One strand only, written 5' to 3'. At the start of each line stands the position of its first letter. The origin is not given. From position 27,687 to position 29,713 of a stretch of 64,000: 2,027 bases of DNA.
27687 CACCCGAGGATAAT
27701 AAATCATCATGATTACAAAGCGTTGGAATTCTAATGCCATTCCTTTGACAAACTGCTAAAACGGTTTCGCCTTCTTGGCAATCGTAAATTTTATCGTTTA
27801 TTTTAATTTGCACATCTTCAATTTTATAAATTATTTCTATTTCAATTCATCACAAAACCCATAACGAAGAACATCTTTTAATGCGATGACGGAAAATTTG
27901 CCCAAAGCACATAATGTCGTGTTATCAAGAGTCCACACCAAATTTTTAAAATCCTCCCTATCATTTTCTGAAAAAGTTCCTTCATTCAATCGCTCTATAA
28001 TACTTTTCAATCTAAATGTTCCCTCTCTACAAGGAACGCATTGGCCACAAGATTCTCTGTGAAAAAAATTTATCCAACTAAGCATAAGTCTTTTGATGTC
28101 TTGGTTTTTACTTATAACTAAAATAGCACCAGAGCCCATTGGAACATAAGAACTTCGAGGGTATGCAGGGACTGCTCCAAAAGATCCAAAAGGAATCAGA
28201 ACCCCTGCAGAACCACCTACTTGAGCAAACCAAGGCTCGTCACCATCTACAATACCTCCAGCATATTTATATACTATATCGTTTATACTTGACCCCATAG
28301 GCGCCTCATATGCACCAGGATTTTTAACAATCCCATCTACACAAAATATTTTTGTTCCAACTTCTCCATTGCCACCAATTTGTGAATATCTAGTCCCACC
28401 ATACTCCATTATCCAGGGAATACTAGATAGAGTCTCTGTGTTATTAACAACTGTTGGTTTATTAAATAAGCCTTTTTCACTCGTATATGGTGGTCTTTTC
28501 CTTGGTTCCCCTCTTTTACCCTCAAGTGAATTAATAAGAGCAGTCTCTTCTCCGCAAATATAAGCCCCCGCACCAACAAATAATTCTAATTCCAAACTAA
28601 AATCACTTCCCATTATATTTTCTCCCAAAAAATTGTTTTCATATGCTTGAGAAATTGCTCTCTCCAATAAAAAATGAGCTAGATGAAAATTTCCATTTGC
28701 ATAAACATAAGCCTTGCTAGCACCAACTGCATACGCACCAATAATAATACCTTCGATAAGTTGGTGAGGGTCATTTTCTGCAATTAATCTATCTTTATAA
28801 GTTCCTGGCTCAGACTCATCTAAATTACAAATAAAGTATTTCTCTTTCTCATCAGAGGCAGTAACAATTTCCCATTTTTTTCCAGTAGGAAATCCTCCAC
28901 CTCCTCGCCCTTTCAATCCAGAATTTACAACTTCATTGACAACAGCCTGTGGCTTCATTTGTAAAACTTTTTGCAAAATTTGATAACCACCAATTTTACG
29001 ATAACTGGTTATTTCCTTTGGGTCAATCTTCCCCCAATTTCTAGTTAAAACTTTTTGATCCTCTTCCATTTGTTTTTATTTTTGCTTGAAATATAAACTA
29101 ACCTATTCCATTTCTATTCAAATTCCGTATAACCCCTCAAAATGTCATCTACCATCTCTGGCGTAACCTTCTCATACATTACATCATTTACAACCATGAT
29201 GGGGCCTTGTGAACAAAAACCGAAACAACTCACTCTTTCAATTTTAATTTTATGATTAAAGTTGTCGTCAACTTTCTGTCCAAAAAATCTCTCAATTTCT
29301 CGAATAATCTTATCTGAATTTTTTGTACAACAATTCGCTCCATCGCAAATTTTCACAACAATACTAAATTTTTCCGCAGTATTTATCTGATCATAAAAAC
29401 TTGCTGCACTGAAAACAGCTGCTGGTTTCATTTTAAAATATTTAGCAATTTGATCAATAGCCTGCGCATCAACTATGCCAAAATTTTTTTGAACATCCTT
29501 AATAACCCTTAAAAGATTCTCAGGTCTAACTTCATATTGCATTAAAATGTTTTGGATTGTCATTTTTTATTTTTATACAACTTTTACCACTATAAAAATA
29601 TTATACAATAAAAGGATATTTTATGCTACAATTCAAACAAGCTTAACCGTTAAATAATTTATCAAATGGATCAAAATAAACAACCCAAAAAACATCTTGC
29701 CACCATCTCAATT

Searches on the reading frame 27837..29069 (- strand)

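Call 93: search_protein_families(library=pfam, proteins=[window:27837-29069:-], max_evalue=0.001)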
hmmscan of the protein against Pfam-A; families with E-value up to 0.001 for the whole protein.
window:27837-29069:- (410 aa): 3 families
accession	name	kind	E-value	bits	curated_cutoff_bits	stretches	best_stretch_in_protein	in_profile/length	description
PF01512.22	Complex1_51K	-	4.8e-42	143.8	31.2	1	49-218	3-149/150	Nuo51 FMN-binding domain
PF10589.14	NADH_4Fe-4S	-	6.2e-20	71.3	23.5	1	328-403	2-77/85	NADH-ubiquinone oxidoreductase-F iron-sulfur binding region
PF10531.15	SLBB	-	3.6e-06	27.1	27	1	241-277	1-37/55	SLBB domain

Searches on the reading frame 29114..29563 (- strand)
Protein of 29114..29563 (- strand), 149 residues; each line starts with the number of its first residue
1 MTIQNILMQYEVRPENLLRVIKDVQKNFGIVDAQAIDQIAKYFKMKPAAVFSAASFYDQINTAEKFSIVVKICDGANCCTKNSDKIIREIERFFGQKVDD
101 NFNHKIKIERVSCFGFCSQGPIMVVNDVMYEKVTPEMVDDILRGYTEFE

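Call 93: search_protein_families(library=pfam, proteins=[window:29114-29563:-], max_evalue=0.001)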
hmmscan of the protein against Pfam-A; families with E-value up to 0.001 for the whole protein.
window:29114-29563:- (149 aa): 1 family
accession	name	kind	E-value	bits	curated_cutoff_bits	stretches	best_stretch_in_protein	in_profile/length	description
PF01257.25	2Fe-2S_thioredx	-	3e-33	115.2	24.8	1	3-145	1-144/145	Thioredoxin-like [2Fe-2S] ferredoxin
